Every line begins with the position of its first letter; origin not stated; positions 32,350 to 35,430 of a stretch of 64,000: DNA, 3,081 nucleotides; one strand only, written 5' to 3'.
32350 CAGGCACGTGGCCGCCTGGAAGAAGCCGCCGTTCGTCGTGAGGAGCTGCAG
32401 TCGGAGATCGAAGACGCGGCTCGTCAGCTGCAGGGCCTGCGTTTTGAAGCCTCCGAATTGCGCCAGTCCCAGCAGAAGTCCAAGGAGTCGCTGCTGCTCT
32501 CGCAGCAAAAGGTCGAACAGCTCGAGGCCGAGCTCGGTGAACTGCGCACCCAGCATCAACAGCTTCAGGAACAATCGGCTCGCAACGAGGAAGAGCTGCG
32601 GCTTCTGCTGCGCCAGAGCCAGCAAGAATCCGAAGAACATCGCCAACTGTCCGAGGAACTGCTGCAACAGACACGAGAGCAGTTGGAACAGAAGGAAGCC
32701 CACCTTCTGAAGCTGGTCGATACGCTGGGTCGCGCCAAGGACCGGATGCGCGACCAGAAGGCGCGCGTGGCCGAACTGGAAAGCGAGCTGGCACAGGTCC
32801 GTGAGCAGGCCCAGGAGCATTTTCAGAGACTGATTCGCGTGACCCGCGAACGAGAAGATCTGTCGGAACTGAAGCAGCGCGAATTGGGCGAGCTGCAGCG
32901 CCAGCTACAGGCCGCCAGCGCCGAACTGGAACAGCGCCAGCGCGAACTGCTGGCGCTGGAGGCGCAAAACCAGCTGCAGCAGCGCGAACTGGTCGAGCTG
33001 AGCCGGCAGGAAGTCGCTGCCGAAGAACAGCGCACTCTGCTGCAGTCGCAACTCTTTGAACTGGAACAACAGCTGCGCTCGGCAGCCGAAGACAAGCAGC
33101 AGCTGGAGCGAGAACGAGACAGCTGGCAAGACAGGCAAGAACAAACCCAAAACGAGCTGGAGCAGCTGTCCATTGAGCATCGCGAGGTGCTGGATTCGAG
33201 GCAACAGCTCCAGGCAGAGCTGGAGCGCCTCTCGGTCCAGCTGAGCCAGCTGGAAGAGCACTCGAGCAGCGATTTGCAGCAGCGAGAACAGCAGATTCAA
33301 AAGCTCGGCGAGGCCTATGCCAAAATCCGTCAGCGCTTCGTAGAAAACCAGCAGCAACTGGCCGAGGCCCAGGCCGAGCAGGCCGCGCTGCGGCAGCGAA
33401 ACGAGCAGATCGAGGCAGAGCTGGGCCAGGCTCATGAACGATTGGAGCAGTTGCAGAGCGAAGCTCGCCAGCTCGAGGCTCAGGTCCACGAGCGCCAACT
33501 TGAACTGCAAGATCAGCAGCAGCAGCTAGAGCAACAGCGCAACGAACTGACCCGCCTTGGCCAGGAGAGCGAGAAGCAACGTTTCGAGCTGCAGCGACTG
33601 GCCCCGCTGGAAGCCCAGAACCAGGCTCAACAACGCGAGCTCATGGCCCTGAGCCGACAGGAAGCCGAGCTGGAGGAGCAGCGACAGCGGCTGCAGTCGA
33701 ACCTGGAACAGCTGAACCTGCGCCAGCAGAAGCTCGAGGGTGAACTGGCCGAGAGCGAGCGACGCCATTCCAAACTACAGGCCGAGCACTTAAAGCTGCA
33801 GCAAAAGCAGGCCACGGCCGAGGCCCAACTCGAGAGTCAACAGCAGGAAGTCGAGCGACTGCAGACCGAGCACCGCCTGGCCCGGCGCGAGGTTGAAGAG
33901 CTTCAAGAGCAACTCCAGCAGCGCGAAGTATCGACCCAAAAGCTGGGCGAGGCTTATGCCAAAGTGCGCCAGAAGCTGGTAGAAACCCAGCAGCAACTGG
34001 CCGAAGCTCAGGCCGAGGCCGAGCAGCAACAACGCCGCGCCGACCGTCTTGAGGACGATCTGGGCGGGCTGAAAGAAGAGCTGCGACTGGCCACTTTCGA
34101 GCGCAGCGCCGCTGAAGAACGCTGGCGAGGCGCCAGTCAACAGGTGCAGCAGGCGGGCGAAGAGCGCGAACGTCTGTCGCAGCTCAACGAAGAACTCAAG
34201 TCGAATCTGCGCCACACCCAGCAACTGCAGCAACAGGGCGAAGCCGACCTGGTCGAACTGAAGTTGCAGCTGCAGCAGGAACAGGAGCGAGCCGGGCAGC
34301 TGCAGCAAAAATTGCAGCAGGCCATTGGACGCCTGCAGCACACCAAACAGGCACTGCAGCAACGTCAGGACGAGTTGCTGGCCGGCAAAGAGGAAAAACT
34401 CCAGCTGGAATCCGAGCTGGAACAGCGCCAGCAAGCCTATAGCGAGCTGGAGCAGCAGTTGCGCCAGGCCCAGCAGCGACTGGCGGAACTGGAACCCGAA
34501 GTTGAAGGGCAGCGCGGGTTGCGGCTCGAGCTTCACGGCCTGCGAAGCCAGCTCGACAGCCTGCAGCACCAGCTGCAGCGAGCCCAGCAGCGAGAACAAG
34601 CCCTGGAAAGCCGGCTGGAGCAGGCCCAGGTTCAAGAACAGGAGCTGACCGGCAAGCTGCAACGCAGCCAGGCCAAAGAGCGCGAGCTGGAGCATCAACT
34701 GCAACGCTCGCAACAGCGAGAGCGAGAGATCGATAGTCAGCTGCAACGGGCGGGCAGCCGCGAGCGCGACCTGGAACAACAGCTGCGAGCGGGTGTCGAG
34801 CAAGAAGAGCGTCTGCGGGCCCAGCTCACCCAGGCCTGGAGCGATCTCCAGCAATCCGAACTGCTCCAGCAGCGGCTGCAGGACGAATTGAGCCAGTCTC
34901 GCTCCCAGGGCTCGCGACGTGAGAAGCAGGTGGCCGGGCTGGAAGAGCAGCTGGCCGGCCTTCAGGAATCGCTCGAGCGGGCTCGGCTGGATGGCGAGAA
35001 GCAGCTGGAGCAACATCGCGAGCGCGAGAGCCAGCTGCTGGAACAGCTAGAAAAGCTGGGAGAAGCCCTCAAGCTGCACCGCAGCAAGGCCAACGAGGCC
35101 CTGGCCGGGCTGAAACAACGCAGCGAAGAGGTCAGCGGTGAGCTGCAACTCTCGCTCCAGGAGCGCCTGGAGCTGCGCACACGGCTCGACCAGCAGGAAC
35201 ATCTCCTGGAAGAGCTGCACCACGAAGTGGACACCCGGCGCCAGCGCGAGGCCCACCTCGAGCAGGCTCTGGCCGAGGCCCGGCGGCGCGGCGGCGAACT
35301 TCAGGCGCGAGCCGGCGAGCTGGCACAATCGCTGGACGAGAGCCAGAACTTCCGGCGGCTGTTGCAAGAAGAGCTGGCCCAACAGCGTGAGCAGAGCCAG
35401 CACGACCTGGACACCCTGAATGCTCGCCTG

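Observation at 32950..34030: Recent ~650-nt internal duplication in the giant gene (assembly-risk region)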

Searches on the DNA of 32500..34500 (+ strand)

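Call 15: search_dna_similar(query=window:32500-34500:+, collection=plasmids, mode=near)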
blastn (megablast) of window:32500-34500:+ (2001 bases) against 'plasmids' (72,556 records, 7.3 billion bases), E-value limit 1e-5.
No match.
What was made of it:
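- Tried and rejected: megablast against plasmids found no match (call 15).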

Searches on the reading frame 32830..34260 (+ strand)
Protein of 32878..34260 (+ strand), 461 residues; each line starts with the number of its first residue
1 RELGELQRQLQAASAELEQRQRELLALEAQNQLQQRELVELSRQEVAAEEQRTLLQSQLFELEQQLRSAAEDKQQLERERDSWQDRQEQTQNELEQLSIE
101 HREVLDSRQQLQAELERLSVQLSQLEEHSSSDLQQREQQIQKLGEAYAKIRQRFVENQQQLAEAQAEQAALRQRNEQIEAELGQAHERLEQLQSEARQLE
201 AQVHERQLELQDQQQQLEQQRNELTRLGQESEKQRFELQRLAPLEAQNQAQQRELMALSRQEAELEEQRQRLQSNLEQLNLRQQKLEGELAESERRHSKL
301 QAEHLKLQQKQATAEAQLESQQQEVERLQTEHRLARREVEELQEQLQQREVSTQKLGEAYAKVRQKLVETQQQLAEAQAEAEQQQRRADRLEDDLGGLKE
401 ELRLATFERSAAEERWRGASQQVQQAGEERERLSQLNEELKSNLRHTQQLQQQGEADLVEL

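Call 13: find_homologous_proteins(query=window:32830-34150:+, max_evalue=0.00001)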
Query window:32830-34150:+: 8000 candidates shared short words with the query, none scored E <= 0.00001.

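Call 16: find_related_loci(query=window:32878-34140:+, collection=genome_contigs, flank=10000)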
Query window:32878-34140:+ (421 aa) in genome_contigs; peptide patterns used: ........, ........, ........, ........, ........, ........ (x = any residue, [..] = any of these).
598 stretches matched a pattern, but none encodes a relative of the query by tblastn (E <= 1e-3).

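Call 26: search_protein_representatives(protein=window:32878-34140:+)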
Query: 421 residues. Proteins with E-value up to 0.001 (for the whole library): 1; up to 1e-10: 0; up to 1e-30: 0. The best 1 are listed.
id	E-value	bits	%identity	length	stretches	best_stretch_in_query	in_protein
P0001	2.3e-04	37.3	23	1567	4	154-349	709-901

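Call 29: find_related_loci(query=window:32878-34140:+, collection=metagenome_contigs, flank=10000)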
Query window:32878-34140:+ (421 aa) in metagenome_contigs; peptide patterns used: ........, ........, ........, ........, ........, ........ (x = any residue, [..] = any of these).
600 stretches matched a pattern, but none encodes a relative of the query by tblastn (E <= 1e-3).
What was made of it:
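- Tried and rejected: find_related_loci with the repeat region found no relative in genome_contigs (call 16) or metagenome_contigs (call 29).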

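Call 55: search_solved_structures(query=window:32878-34140:+, max_evalue=0.01)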
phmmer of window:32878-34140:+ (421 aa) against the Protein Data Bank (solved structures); distinct sequences matched with E-value up to 0.01: 1.
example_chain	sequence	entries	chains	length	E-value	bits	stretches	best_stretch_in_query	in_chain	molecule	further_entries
9w9h_B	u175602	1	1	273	0.0052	19.6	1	128-255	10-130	Kinesin-like protein KIF3B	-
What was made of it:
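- Tried and rejected: PDB sequence search: only a weak kinesin coiled-coil match (call 55).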

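Call 78: predict_structure(protein=window:32878-34260:+)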
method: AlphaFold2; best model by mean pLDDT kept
length: 461 residues; sequences in the alignment: 1
mean_pLDDT: 81.8   pTM: 0.39
mean pLDDT of the five models: 81.8, 75.3, 69.4, 69.1, 68.8
residues with pLDDT >= 90: 31; 70-90: 375; 50-70: 53; < 50: 2
segments of 3 or more residues with pLDDT < 50: none
pLDDT, mean of each block of 10 residues (from residue 1): 74 82 85 86 88 88 90 90 90 86 83 82 66 64 77 81 81 88 88 87 86 83 77 60 56 74 82 87 89 89 88 83 84 78 67 69 80 80 84 89 90 89 88 87 86 83 75
secondary structure, 60 per line:
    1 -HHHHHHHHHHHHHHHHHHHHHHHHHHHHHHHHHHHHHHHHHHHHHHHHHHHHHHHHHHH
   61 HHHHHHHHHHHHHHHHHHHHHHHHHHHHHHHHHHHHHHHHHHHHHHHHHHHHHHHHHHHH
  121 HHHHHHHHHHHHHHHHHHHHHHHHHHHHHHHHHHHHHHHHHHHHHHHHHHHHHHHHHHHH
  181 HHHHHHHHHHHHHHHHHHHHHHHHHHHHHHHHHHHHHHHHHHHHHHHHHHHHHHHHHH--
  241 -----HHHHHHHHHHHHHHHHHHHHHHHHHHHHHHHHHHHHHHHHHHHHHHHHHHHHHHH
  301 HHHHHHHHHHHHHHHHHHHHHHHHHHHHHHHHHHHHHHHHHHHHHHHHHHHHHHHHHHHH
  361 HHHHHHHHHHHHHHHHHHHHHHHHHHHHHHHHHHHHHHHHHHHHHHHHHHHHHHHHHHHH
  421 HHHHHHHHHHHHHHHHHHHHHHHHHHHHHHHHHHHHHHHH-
elements in order: H2-238 H246-460
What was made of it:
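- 33598..33714 (+): Conserved island 1, copy B (aa 2740-2778). It includes Pro2742 (nt 33604-33606) at the unit junction. The only helix break in the AF2 model is at aa 2738-2744 (call 78).
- On Bacterial IF-like / coiled-coil-rich proteins (crescentin, FilP, Scy, CCRPs): The AF2 model of aa 2500-2960 is all helix (call 78).
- On Spectrin-type repeats (~106 aa three-helix bundles): AF2 gives uninterrupted helices of 237 and 215 residues (call 78).
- The AF2 model of aa 2500-2960 is all helix (mean pLDDT 82), with a single break at aa 2738-2744, the unit junction (call 78).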

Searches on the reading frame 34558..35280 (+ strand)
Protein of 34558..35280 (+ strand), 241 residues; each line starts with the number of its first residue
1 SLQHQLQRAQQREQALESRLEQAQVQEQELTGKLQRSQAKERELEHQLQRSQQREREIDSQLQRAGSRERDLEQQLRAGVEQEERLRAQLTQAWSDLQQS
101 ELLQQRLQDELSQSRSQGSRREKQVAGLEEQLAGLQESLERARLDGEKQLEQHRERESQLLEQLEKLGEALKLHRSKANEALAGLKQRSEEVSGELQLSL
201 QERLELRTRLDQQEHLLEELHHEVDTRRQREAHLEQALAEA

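Call 31: find_related_loci(query=A2, collection=metagenome_contigs, flank=10000)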
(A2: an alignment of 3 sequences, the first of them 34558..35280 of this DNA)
Query A2 (241 aa) in metagenome_contigs; peptide patterns used: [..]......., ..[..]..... (x = any residue, [..] = any of these).
600 stretches matched a pattern, but none encodes a relative of the query by tblastn (E <= 1e-3).
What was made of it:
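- Tried and rejected: Nor did a three-sequence alignment of the conserved block downstream of the repeat, searched in metagenome_contigs (call 31).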
